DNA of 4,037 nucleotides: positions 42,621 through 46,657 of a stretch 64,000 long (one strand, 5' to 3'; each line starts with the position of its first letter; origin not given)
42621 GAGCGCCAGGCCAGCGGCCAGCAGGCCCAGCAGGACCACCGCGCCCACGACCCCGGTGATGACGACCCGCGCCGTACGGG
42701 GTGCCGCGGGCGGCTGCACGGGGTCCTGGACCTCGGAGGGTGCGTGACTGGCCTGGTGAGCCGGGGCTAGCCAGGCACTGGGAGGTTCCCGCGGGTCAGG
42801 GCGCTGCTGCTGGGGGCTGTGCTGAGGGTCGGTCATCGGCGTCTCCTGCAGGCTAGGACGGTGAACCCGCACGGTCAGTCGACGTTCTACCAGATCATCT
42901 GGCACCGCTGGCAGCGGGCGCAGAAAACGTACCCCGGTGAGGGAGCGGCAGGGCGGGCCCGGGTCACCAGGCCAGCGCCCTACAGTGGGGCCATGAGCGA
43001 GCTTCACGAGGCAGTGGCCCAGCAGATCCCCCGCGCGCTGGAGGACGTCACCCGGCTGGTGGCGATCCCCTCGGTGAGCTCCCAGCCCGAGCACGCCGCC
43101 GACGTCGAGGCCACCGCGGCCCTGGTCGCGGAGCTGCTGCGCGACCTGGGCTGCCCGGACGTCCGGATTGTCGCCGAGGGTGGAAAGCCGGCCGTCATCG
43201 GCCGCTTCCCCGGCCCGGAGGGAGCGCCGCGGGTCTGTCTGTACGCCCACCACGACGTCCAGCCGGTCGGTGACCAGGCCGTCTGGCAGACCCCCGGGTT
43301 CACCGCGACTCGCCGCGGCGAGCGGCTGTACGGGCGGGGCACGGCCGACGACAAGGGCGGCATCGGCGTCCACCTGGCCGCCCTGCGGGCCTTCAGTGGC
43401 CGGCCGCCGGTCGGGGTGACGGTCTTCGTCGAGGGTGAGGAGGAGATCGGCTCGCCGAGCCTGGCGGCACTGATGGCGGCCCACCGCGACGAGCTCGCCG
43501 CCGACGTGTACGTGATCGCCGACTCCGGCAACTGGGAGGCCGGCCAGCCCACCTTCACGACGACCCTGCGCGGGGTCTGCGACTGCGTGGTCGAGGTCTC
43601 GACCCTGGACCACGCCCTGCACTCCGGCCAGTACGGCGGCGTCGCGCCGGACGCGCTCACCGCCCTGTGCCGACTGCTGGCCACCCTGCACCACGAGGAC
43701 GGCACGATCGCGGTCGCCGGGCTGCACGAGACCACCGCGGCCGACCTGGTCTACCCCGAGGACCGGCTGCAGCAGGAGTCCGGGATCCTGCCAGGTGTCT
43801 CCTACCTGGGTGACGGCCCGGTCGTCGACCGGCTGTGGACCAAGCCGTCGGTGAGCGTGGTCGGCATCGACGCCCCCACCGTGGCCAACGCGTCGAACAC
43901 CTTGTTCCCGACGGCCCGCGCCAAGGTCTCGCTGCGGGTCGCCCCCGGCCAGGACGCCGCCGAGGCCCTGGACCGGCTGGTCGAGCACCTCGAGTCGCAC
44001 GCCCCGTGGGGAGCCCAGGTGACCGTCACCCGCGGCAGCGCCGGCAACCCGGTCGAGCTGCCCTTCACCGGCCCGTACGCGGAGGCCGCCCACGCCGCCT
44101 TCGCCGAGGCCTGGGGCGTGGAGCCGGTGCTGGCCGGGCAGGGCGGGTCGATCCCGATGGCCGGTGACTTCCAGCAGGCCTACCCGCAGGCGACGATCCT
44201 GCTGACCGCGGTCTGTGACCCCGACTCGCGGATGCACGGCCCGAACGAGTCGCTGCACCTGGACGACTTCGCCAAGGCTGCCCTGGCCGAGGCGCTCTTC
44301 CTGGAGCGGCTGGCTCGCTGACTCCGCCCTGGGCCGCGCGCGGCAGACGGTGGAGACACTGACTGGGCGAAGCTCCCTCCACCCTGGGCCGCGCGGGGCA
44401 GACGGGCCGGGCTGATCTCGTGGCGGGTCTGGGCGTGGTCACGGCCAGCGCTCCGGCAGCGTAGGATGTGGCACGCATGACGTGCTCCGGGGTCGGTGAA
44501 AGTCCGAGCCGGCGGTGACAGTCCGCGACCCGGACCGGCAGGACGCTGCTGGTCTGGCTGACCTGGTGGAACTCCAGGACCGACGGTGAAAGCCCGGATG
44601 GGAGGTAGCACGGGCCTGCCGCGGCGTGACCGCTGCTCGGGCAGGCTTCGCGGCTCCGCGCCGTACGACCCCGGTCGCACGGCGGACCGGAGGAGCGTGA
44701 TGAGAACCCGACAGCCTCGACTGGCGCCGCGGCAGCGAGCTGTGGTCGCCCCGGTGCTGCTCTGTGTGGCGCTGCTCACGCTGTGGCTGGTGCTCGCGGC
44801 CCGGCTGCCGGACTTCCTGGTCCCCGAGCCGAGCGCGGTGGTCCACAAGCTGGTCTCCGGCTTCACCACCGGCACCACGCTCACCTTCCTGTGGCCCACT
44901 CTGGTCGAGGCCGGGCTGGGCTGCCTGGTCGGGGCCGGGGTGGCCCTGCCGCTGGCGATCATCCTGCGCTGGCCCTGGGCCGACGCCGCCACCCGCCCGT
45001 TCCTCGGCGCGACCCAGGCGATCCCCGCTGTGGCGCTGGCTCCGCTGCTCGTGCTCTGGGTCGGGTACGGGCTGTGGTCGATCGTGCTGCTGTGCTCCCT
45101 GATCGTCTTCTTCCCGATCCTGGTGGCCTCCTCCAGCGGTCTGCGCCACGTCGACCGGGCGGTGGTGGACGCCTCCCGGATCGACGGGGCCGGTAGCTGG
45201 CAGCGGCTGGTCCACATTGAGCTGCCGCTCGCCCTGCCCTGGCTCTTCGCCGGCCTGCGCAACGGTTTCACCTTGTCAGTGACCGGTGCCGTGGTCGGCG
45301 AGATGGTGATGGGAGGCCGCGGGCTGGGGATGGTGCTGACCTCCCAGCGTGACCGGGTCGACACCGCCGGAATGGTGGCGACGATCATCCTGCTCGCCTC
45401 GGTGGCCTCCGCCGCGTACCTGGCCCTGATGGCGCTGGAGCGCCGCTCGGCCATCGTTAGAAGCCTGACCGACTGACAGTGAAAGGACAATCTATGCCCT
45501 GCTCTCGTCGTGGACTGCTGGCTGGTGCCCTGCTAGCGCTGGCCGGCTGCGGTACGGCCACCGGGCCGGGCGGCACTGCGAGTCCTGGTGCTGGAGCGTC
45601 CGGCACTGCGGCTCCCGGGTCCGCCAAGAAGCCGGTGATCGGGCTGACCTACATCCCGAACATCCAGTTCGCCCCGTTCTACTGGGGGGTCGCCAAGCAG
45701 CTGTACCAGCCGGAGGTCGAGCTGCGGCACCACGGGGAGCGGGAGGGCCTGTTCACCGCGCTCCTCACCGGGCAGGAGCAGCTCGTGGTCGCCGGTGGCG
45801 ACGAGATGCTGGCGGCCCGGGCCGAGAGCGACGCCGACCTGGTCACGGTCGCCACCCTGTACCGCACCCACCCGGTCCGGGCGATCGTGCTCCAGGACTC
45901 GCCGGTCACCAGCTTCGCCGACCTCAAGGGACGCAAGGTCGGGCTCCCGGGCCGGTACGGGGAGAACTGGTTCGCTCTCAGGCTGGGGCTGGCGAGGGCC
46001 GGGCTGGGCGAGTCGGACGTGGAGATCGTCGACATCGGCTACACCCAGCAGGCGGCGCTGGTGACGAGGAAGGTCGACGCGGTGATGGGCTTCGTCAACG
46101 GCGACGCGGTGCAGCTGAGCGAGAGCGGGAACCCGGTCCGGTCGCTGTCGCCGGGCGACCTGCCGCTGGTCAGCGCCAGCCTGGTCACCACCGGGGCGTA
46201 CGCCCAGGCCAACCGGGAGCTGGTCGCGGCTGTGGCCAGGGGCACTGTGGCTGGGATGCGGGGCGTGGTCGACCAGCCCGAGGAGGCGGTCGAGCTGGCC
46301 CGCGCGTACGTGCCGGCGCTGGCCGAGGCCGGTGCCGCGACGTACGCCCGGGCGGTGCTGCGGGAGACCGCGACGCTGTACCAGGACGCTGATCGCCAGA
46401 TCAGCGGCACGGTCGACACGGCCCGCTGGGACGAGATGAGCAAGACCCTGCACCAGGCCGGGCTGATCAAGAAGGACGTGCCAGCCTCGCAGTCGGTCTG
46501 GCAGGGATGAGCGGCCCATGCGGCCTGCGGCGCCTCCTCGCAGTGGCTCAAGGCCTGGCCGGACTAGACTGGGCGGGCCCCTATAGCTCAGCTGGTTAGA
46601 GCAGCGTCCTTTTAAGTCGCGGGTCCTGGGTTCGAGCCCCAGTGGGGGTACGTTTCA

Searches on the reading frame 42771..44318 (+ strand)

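Call 37: search_protein_families(library=pfam, proteins=[window:42771-44318:+], max_evalue=0.00001)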
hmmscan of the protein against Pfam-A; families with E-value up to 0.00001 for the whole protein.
window:42771-44318:+ (516 aa): 2 families
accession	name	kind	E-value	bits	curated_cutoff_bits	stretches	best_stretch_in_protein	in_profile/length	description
PF01546.33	Peptidase_M20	-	8.7e-28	98.1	24.6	1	156-511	1-204/206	Peptidase family M20/M25/M40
PF07687.19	M20_dimer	-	5.9e-15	55.6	21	1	266-414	3-106/107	Peptidase dimerisation domain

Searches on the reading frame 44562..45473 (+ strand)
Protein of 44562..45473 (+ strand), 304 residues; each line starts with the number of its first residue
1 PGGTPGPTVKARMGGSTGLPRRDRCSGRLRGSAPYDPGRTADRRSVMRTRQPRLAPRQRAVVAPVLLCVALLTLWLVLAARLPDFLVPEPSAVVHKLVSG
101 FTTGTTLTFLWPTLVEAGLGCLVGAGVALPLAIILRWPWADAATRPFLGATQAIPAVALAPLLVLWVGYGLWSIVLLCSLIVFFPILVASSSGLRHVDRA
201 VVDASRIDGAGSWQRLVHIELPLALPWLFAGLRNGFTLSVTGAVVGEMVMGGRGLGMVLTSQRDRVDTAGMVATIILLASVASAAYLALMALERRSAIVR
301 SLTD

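Call 37: search_protein_families(library=pfam, proteins=[window:44562-45473:+], max_evalue=0.00001)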
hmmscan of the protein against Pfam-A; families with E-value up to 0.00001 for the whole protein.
window:44562-45473:+ (304 aa): 1 family
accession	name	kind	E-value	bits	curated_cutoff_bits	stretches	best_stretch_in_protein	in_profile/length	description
PF00528.27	BPD_transp_1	-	9.4e-30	104.1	26.4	1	129-295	6-181/184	Binding-protein-dependent transport system inner membrane component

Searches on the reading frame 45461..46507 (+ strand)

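Call 37: search_protein_families(library=pfam, proteins=[window:45461-46507:+], max_evalue=0.00001)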
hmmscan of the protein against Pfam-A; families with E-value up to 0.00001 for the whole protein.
window:45461-46507:+ (349 aa): 2 families
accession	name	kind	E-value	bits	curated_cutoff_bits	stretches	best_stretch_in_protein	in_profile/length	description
PF09084.16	NMT1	-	3.9e-31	109.1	20.5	1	67-276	1-216/216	NMT1/THI5 like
PF12974.12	Phosphonate-bd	-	5.2e-06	26.4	27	1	77-222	23-172/242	ABC transporter, phosphonate, periplasmic substrate-binding protein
